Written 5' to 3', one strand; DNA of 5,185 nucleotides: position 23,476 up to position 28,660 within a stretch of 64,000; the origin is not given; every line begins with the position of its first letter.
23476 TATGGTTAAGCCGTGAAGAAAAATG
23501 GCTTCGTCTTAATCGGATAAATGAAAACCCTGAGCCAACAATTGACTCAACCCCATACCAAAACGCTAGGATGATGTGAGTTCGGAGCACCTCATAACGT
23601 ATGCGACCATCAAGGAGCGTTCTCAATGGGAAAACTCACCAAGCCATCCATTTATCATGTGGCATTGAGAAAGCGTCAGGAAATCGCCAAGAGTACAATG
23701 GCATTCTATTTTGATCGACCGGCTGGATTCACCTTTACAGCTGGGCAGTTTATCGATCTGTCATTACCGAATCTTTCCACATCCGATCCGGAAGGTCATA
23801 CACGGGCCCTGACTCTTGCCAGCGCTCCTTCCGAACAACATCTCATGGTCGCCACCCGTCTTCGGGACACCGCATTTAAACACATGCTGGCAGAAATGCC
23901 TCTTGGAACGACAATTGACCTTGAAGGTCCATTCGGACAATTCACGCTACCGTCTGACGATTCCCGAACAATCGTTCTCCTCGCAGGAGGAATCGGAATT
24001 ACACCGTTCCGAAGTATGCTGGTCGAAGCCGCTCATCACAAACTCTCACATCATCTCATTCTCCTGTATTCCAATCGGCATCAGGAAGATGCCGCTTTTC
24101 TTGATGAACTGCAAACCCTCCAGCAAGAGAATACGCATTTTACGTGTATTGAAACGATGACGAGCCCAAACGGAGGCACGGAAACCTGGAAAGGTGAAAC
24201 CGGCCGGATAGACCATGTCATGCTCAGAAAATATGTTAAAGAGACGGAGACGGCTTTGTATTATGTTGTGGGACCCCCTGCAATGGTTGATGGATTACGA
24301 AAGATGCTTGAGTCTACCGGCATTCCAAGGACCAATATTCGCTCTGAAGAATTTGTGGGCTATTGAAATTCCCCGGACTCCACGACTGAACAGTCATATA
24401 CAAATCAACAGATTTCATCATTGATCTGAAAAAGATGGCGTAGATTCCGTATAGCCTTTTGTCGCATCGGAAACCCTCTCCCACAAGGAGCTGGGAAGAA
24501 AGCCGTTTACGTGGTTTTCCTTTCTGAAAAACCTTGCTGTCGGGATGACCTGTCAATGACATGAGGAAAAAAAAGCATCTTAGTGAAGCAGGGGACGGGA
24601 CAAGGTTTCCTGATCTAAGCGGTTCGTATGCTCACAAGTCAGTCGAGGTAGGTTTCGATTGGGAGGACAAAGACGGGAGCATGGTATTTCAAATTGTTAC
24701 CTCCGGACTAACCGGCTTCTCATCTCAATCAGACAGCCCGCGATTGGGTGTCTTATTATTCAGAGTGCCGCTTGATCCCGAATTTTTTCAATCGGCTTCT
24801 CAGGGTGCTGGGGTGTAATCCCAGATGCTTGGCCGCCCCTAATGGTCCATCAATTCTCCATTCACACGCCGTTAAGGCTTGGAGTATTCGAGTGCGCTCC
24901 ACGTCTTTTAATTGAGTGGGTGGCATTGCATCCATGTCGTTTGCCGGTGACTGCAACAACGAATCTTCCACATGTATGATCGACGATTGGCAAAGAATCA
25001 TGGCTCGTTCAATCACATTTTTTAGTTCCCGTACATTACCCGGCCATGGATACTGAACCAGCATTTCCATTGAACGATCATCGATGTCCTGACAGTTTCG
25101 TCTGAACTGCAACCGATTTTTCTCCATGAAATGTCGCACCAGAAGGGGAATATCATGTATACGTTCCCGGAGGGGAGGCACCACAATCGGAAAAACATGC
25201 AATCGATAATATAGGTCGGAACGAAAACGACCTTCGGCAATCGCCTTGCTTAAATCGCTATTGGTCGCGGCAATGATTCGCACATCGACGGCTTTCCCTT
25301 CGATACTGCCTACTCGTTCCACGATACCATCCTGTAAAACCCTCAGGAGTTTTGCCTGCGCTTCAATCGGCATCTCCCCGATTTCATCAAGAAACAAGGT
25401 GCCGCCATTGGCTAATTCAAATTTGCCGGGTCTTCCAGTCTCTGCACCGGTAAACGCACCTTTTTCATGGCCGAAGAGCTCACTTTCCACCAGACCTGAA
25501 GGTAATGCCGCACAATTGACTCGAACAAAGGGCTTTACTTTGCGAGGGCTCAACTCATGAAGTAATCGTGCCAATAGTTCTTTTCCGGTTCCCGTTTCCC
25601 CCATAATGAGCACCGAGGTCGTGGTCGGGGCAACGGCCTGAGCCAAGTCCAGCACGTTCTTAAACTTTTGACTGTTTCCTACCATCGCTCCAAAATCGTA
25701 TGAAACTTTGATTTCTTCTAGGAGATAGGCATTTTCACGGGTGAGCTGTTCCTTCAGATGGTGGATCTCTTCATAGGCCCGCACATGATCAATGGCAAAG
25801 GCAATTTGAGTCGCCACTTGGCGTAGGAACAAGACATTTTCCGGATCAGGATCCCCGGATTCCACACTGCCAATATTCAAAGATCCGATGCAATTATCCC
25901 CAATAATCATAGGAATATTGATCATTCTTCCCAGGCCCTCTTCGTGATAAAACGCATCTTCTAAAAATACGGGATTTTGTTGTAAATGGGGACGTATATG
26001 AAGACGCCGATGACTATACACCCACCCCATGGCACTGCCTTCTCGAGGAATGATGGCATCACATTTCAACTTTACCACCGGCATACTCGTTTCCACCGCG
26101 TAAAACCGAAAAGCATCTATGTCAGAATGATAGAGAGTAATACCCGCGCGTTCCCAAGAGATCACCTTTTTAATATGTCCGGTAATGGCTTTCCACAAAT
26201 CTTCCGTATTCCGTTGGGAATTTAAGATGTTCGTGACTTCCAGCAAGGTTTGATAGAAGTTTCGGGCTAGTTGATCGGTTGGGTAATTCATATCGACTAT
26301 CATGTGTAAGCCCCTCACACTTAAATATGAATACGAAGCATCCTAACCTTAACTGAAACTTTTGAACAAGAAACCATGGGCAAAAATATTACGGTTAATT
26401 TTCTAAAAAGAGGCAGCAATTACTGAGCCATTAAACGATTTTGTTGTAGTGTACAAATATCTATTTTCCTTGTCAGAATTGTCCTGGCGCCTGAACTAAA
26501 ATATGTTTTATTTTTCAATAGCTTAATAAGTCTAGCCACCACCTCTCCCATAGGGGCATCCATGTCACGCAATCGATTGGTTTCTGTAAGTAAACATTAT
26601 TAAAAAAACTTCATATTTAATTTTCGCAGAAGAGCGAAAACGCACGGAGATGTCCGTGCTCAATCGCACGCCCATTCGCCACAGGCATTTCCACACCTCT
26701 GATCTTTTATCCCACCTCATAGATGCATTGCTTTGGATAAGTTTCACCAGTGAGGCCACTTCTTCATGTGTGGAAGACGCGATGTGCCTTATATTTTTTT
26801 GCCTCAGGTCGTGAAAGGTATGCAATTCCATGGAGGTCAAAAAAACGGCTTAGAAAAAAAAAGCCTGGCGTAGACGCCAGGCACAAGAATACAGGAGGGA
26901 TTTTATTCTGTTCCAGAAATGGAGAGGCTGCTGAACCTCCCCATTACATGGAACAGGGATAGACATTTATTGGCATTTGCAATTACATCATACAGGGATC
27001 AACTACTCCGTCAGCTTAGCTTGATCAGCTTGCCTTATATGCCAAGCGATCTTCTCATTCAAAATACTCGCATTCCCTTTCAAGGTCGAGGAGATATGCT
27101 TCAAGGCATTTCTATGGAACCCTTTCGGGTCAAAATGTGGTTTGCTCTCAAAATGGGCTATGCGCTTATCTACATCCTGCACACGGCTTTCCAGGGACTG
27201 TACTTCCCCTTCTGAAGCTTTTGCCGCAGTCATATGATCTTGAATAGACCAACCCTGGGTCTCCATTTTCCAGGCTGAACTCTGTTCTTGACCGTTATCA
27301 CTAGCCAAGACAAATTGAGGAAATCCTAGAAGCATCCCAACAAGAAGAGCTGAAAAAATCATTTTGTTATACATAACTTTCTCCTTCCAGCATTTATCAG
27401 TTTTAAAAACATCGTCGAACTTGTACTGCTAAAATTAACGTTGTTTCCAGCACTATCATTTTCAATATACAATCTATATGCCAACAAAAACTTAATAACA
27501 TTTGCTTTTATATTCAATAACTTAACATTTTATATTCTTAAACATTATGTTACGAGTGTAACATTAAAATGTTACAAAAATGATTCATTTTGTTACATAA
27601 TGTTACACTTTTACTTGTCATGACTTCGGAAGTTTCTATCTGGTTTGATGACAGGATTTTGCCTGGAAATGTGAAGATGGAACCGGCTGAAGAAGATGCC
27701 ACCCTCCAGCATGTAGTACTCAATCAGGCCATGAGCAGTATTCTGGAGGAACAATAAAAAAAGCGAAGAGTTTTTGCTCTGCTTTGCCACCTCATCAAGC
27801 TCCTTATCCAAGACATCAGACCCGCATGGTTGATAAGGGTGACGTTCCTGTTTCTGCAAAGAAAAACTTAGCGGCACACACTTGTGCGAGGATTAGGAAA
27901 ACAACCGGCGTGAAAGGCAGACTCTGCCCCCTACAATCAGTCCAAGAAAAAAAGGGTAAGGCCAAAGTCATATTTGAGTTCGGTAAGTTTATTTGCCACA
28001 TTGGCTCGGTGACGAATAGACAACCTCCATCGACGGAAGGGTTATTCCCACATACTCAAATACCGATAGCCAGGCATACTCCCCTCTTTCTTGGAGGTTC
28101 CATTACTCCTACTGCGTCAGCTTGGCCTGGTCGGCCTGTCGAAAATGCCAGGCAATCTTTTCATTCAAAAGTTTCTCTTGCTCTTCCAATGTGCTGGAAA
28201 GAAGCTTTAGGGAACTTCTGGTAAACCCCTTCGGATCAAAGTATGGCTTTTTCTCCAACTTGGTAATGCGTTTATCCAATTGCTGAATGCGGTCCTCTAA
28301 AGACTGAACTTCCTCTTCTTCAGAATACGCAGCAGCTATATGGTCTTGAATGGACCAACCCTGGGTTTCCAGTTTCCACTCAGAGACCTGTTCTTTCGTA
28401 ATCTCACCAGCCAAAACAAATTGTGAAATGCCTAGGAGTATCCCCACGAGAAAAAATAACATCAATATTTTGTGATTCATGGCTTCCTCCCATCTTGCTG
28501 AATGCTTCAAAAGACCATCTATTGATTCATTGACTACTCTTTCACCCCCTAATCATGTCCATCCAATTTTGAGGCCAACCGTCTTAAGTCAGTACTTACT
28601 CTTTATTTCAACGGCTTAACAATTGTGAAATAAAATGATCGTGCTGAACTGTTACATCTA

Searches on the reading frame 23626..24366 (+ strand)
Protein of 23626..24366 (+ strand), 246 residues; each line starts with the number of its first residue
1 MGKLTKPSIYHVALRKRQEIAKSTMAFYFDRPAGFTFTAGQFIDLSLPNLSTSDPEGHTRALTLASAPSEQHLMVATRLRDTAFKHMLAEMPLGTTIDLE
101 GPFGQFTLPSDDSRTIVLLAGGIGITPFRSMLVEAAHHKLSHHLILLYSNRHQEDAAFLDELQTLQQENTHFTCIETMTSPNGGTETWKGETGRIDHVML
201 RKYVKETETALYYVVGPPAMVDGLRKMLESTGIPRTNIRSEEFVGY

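Call 17: search_protein_families(library=pfam, proteins=[window:23626-24366:+], max_evalue=0.001)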
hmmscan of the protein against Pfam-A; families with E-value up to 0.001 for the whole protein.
window:23626-24366:+ (246 aa): 3 families
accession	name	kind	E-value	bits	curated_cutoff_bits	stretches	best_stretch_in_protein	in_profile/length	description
PF00175.26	NAD_binding_1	-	6.6e-21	75.4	22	1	118-225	1-108/109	Oxidoreductase NAD-binding domain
PF00970.30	FAD_binding_6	-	2.2e-06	28.3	21.1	1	13-106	3-97/99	Oxidoreductase FAD-binding domain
PF08030.17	NAD_binding_6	-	3.5e-05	24.4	22.2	1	115-177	3-75/156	Ferric reductase NAD binding domain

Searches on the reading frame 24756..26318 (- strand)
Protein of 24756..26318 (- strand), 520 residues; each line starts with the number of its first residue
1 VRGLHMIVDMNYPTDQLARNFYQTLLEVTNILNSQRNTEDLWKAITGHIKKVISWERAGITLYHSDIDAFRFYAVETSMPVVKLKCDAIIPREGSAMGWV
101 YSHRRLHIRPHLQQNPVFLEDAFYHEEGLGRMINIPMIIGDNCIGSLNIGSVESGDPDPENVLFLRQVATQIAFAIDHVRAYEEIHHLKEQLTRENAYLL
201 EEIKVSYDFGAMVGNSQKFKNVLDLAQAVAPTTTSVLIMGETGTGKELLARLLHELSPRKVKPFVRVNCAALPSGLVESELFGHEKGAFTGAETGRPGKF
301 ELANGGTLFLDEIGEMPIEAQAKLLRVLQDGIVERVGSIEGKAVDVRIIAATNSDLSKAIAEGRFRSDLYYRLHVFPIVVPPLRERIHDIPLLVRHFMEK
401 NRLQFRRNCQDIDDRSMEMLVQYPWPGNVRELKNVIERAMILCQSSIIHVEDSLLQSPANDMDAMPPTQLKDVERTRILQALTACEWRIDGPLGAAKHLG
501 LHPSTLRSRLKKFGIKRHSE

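Call 17: search_protein_families(library=pfam, proteins=[window:24756-26318:-], max_evalue=0.001)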
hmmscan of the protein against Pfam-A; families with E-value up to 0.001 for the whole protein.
window:24756-26318:- (520 aa): 11 families
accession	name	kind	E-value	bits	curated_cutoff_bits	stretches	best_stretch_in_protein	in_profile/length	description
PF00158.32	Sigma54_activat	-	5.1e-72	241.5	20.2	1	212-378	1-167/168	Sigma-54 interaction domain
PF25601.1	AAA_lid_14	-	1.7e-24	85.9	27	1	384-452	1-69/87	AAA+ ATPase lid domain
PF14532.12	Sigma54_activ_2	-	1.2e-20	74.6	25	1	213-383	1-138/138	Sigma-54 interaction domain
PF13185.12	GAF_2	-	1.8e-09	38.3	28.6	1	39-177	5-136/136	GAF domain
PF02954.25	HTH_8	-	2.7e-08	33.8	22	1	470-513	2-42/42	Bacterial regulatory protein, Fis family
PF07728.20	AAA_5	-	5.3e-07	30.2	22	1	236-354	2-123/139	AAA domain (dynein-related subfamily)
PF01078.27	Mg_chelatase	-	1.4e-06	28.3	20.3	0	291-333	93-135/207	Magnesium chelatase, subunit ChlI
PF13492.12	GAF_3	-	1.6e-06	29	27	1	39-178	3-129/129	GAF domain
PF01590.32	GAF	-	1.9e-06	28.9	22.4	1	39-176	3-133/133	GAF domain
PF07724.20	AAA_2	-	9.4e-06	26.2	27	1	234-363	4-134/166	AAA domain (Cdc48 subfamily)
PF00004.35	AAA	-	0.00025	21.9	21.2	1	236-370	1-128/131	ATPase family associated with various cellular activities (AAA)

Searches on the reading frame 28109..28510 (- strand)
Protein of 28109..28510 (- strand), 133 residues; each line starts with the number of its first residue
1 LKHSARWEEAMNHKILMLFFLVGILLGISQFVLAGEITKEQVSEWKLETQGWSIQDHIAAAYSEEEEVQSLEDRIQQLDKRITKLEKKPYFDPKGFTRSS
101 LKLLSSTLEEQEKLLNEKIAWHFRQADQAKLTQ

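Call 83: search_protein_families(library=pfam, proteins=[window:28109-28510:-], max_evalue=0.001)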
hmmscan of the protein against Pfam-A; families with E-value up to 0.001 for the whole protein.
window:28109-28510:- (133 aa): 1 family
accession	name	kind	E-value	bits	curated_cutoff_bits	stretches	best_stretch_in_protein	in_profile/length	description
PF16326.10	ABC_tran_CTD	-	0.00042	20.9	32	1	62-119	4-61/69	ABC transporter C-terminal domain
